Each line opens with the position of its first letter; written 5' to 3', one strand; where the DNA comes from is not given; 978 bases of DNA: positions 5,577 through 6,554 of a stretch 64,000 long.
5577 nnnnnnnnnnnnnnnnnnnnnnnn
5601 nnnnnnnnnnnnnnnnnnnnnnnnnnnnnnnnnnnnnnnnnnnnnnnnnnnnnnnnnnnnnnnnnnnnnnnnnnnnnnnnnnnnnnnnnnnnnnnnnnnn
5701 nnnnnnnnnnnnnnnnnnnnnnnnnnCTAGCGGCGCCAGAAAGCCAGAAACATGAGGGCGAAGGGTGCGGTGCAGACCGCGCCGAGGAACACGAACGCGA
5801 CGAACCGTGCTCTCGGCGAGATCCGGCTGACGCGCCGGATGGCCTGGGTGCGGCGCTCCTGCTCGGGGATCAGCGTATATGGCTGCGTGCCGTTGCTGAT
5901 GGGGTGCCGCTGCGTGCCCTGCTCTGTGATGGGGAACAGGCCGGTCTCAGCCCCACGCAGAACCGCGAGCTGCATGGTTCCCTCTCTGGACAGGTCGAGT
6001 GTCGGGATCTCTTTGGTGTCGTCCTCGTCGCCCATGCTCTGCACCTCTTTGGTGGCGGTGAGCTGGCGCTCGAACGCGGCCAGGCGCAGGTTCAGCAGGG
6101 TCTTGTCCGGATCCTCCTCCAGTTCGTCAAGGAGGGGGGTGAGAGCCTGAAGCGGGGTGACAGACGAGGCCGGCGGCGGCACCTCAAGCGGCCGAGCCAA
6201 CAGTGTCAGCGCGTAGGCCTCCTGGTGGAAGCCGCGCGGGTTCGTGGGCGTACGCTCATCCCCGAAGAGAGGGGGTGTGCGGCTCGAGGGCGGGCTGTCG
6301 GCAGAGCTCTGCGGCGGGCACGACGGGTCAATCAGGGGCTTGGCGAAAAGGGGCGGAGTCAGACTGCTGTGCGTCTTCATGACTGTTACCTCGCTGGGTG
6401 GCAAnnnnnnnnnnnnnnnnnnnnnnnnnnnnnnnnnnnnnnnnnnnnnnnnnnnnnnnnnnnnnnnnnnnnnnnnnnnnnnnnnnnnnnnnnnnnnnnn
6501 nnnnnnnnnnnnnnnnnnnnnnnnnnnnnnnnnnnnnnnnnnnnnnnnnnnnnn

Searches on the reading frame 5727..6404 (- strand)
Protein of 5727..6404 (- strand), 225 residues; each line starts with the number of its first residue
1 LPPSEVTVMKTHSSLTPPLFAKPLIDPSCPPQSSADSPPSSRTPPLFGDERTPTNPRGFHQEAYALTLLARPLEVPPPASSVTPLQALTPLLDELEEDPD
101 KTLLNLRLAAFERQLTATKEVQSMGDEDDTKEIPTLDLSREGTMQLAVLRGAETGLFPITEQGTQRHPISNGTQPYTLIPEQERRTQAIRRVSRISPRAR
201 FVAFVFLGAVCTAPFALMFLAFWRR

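Call 15: find_homologous_proteins(query=window:5727-6404:-, max_evalue=0.01)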
Query window:5727-6404:-: 1217 candidates shared short words with the query, none scored E <= 0.01.

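Call 16: search_protein_families(library=pfam, proteins=[window:5727-6404:-], max_evalue=0.1)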
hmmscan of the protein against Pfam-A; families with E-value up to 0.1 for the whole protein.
window:5727-6404:- (225 aa): 0 families

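Call 45: search_protein_families(library=phrogs, proteins=[window:5727-6404:-], max_evalue=0.1)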
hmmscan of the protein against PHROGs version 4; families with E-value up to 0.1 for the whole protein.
window:5727-6404:- (225 aa): 0 families

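Call 46: search_protein_families(library=ncbifam, proteins=[window:5727-6404:-], max_evalue=0.1)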
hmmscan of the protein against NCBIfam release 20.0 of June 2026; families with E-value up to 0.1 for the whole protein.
window:5727-6404:- (225 aa): 0 families

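Call 61: search_dna_similar(query=window:5727-6380:-, collection=plasmids, mode=protein, max_evalue=0.01)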
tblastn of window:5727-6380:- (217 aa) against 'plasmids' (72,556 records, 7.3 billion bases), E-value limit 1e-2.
No match.
